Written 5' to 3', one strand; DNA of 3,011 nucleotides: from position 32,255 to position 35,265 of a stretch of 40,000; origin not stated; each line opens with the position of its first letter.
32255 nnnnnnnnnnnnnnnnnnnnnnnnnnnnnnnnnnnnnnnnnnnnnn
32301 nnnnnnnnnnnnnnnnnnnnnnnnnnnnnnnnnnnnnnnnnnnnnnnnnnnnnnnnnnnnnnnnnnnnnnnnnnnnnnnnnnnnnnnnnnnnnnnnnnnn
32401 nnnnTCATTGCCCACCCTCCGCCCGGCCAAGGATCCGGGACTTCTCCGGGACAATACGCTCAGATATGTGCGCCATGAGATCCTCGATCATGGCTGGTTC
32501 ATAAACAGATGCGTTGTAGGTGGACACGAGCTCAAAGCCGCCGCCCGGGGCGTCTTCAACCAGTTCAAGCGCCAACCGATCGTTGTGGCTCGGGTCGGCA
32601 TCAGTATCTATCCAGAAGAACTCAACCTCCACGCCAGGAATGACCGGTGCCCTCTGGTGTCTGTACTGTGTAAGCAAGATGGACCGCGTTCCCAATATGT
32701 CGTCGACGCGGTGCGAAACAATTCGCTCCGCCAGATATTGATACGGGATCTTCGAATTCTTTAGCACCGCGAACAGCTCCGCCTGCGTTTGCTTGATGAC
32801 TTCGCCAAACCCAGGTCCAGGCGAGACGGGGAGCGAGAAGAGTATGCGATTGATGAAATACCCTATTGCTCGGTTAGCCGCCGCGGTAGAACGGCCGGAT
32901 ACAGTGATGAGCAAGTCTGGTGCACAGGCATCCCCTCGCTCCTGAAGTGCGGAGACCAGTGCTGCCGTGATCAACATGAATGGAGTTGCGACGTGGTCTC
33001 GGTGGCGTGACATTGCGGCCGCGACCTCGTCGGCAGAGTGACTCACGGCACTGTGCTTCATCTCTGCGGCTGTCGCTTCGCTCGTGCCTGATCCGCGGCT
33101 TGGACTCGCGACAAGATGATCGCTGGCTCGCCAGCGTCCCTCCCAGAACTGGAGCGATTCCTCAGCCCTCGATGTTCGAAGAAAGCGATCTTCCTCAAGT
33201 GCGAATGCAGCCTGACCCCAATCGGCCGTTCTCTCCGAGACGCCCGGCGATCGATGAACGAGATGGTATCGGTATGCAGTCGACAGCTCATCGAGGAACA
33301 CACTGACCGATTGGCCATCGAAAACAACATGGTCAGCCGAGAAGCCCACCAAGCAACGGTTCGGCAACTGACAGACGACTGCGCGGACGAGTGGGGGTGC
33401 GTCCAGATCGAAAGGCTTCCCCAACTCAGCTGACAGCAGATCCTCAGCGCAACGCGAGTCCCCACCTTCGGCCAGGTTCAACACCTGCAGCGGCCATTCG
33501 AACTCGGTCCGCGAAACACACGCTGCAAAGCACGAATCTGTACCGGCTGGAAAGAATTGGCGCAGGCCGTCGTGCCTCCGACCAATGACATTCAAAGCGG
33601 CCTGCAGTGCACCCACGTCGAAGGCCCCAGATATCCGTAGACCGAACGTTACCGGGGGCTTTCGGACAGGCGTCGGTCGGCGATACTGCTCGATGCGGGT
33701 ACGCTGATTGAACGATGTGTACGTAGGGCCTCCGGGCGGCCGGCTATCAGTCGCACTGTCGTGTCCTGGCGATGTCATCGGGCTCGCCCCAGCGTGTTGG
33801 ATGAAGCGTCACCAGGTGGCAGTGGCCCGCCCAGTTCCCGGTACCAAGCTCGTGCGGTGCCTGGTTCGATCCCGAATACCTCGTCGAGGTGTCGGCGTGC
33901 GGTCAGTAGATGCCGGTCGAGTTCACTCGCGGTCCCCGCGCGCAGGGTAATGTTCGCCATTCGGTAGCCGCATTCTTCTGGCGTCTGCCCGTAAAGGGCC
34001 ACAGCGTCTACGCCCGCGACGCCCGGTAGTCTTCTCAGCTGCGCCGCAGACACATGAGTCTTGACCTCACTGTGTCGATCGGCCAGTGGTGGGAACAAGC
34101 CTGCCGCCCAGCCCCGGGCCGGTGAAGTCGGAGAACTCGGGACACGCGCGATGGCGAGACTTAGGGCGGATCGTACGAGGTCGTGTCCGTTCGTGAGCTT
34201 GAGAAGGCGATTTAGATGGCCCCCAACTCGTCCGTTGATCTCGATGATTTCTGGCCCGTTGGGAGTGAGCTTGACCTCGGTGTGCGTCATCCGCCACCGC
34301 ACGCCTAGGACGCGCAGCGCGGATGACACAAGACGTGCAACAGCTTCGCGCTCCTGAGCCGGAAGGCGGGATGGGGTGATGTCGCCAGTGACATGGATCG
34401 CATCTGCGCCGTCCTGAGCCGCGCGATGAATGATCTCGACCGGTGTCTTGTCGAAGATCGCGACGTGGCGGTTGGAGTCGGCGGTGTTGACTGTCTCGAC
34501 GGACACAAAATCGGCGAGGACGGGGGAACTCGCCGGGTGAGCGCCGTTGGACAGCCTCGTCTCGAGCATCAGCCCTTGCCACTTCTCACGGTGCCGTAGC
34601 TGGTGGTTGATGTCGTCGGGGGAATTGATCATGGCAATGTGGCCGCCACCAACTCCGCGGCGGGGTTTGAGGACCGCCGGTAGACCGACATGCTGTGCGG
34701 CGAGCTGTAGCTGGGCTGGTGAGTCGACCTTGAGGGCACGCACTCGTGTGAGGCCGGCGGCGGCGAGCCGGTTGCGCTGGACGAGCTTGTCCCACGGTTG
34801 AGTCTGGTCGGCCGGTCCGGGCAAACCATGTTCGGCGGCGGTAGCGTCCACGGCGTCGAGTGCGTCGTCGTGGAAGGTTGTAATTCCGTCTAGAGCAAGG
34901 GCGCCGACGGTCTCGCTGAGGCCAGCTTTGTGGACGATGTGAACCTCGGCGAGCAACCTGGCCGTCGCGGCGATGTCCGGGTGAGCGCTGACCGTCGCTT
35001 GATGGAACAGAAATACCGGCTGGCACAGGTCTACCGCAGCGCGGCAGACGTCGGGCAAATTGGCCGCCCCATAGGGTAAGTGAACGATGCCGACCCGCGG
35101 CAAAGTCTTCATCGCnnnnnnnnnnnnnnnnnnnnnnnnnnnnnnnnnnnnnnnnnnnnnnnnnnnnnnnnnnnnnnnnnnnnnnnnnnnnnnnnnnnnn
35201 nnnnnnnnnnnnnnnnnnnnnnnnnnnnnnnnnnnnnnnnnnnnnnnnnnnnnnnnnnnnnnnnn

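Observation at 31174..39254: Lower-GC, tightly packed 8-gene operon mixing dissociated NRPS parts, an ATP-grasp ligase, a FemAB-like transferase, a nucleotidyltransferase and an IspF-fold enzyme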

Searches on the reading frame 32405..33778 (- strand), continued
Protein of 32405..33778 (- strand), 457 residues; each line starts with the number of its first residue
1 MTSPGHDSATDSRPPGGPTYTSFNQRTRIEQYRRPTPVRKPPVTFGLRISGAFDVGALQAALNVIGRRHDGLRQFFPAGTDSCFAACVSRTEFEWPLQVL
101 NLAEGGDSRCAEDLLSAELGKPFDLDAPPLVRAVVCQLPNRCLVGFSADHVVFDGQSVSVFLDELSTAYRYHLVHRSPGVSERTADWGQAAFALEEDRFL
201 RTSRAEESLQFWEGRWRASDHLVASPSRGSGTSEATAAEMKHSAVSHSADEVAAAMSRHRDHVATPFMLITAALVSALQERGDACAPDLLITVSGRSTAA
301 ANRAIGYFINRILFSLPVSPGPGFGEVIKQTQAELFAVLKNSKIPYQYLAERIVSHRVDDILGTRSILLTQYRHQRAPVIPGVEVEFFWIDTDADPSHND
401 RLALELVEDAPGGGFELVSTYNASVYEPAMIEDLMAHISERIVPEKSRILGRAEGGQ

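Call 68: search_solved_structures(query=A2, max_evalue=0.00001)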
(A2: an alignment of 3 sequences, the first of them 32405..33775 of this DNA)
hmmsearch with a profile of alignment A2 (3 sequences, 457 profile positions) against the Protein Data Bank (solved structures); distinct sequences matched with E-value up to 0.00001: 48.
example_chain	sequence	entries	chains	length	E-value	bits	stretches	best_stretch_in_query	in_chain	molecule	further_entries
6oyf_A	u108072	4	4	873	2.8e-32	115.1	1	45-358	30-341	Txo1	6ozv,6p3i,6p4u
6p1j_A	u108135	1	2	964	7.8e-32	113.6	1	43-432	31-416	Txo2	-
8fx7_A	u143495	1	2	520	1e-22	83.5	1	5-439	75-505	PCP-C didomain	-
7kw2_A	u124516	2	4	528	1.1e-22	83.5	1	5-439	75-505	PCP-C didomain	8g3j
9lcq_A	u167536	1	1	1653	1.3e-22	83.3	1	50-215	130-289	PvdL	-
8fx6_A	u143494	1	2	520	1.9e-22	82.7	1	5-439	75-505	PCP-C didomain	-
7kvw_A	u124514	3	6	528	1.9e-22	82.6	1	5-439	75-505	PCP-C didomain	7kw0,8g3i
9up2_A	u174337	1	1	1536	2e-22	82.6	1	50-215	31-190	PvdL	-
9lcp_A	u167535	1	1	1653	2.6e-22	82.2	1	50-215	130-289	PvdL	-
9lco_A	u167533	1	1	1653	2.6e-22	82.2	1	50-215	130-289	PvdL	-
6mfw_A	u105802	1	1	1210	2.8e-22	82.1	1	47-438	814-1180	Linear gramicidin synthase subunit A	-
6mfx_A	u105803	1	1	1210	3.9e-22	81.6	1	52-438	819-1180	Linear gramicidin synthase subunit A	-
9rde_A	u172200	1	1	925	4.1e-22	81.6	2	48-438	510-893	Bacitracin synthase 3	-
6mfy_A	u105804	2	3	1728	5.2e-22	81.2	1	47-438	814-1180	Linear gramicidin synthase subunit A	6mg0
6mfz_A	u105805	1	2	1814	5.6e-22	81.1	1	47-438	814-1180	Linear gramicidin synthase subunit A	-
4znm_A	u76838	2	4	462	9.3e-19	70.5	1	47-356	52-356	C-domain type II peptide synthetase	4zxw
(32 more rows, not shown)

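Call 72: find_related_loci(query=A2, collection=metagenome_contigs, flank=10000)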
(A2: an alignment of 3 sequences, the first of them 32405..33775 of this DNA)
Query A2 (456 aa) in metagenome_contigs; peptide patterns used: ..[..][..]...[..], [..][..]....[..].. (x = any residue, [..] = any of these).
342 stretches matched a pattern; 1 encode a relative of the query (tblastn E <= 1e-3); 1 distinct loci.
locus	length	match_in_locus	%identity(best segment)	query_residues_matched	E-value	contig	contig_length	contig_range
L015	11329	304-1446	21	45-434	5e-10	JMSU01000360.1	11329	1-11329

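Call 83: search_protein_families(library=padloc, proteins=[window:32405-33778:-], max_evalue=0.001)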
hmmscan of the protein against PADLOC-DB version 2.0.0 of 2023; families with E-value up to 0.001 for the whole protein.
window:32405-33778:- (457 aa): 0 families

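Call 84: search_dna_similar(query=window:32405-33778:-, collection=plasmids, mode=protein, max_evalue=1e-10, max_rows=8)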
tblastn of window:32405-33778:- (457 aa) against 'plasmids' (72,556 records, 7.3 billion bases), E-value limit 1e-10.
Records with a match: 323; places in all: 573; records where one place covers at least 80% of the query: 148.
Best place of each record, by identity: <60% 323.
By first word of the organism name: Ralstonia 86; Streptomyces 58; Bacillus 27; Rhizobium 18; Vibrio 14; Burkholderia 12; Nostoc 8; Sinorhizobium 8; Rhodococcus 6; Mycobacterium 6; and 42 more.
By predicted mobility (MOB-suite, as given by PLSDB): non-mobilizable 179; mobilizable 103; conjugative 41.
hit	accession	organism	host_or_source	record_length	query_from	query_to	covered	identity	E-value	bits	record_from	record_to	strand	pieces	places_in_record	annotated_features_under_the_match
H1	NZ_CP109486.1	Streptomyces sp. NBC_01445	-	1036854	21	439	92%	27.5%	1e-13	81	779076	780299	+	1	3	record has no annotation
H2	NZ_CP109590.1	Streptomyces sp. NBC_01361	-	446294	21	439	92%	27.0%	5e-12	76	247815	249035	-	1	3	condensation domain-containing protein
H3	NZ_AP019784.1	Methylomagnum ishizawai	-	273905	46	451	89%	27.6%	2e-13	81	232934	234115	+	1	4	non-ribosomal peptide synthase/polyketide synthase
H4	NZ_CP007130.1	Gemmatirosa kalamazoonensis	-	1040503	13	439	93%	26.2%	9e-20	100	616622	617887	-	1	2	record has no annotation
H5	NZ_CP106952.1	Eleftheria terrae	soil sample,soil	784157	16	439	93%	25.6%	4e-19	98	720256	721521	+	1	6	non-ribosomal peptide synthetase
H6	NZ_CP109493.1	Streptomyces sp. NBC_01435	-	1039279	22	434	90%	25.9%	7e-18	94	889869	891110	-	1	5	record has no annotation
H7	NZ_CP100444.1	Streptomyces rimosus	pure culture,OTC cluster deletion ...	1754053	1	435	95%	24.6%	6e-12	76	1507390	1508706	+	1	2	record has no annotation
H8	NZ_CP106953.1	Eleftheria terrae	soil sample,soil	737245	14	439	93%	25.1%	6e-16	88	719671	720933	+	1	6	non-ribosomal peptide synthase/polyketide synthase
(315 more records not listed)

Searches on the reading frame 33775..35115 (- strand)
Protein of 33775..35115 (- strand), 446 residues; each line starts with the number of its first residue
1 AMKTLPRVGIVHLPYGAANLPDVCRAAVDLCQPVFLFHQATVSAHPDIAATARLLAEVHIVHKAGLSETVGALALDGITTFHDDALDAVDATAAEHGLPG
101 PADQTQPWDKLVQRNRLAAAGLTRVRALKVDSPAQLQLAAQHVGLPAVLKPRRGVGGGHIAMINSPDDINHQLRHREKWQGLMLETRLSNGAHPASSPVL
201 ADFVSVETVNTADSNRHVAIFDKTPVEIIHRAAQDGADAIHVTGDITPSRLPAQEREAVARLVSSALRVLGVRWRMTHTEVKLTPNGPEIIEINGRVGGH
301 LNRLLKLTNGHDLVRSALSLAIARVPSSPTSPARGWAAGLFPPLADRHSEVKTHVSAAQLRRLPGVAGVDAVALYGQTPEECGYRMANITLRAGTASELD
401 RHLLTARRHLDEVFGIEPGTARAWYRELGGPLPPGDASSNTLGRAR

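Call 4: search_protein_families(library=pfam, proteins=[window:33775-35115:-], max_evalue=0.01)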
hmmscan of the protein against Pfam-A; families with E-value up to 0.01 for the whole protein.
window:33775-35115:- (446 aa): 2 families
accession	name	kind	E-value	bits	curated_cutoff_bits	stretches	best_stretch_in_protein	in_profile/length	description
PF13535.11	ATP-grasp_4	-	1.7e-06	28.1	27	1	144-299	2-155/160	ATP-grasp domain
PF02655.19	ATP-grasp_3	-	0.00045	20.8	23.2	1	140-299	27-159/160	ATP-grasp domain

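Call 5: search_protein_families(library=ncbifam, proteins=[window:33775-35115:-], max_evalue=0.01)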
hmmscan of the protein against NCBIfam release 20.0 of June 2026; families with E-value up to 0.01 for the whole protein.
window:33775-35115:- (446 aa): 11 families
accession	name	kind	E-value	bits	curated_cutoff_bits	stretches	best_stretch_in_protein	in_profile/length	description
NF002563.0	PRK02186.1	subfamily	1.9e-15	56.2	625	1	90-338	86-318/890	argininosuccinate lyase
NF005543.0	PRK07206.1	subfamily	3.8e-10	39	302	1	254-315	245-307/416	hypothetical protein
NF053745.1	AAntcapLigBacD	equivalog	1.1e-07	30.7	850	1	201-299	242-330/471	alanine--anticapsin ligase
TIGR00768.1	rimK_fam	subfamily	1.7e-05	24.3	143.4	1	109-181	87-159/276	RimK family alpha-L-glutamate ligase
NF004680.0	PRK06019.1-6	equivalog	3.7e-05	22.6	327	1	99-175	106-183/405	5-(carboxyamino)imidazole ribonucleotide synthase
TIGR02144.1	LysX_arch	equivalog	0.00076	18.7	275.6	1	109-181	87-159/281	lysine biosynthesis protein LysX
NF004676.0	PRK06019.1-2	equivalog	0.0015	17.7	387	1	107-176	106-176/363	5-(carboxyamino)imidazole ribonucleotide synthase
TIGR02068.2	cya_phycin_syn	equivalog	0.0016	16.5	850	0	109-178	213-283/862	cyanophycin synthetase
TIGR01161.1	purK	equivalog_domain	0.0026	17.1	318.4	1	50-185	34-175/362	5-(carboxyamino)imidazole ribonucleotide synthase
NF010623.0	PRK14016.1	subfamily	0.0046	15.1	877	0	109-171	214-277/871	cyanophycin synthetase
NF002378.0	PRK01372.1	subfamily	0.0077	15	243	0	109-186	100-176/305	D-alanine--D-alanine ligase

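Call 58: search_solved_structures(query=window:33775-35112:-, max_evalue=0.001)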
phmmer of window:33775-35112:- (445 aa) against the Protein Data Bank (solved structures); distinct sequences matched with E-value up to 0.001: 6.
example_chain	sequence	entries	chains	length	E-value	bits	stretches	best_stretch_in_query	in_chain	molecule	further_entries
30vh_A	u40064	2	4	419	2.4e-05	26.5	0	253-302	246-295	L-amino acid ligase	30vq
3wo1_A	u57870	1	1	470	3.8e-05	25.9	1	73-314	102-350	Alanine-anticapsin ligase BacD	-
3wnz_A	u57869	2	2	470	4.8e-05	25.5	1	73-312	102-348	Alanine-anticapsin ligase BacD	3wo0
3vmm_A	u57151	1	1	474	5e-05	25.5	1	73-312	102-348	Alanine-anticapsin ligase BacD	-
3vot_A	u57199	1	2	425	5.5e-05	25.3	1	73-325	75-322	L-amino acid ligase, BL00235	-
4wd3_A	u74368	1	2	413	8.1e-05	24.8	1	94-379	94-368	L-amino acid ligase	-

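Call 83: search_protein_families(library=padloc, proteins=[window:33775-35112:-], max_evalue=0.001)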
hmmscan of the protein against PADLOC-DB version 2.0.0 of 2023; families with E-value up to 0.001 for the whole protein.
window:33775-35112:- (445 aa): 0 families
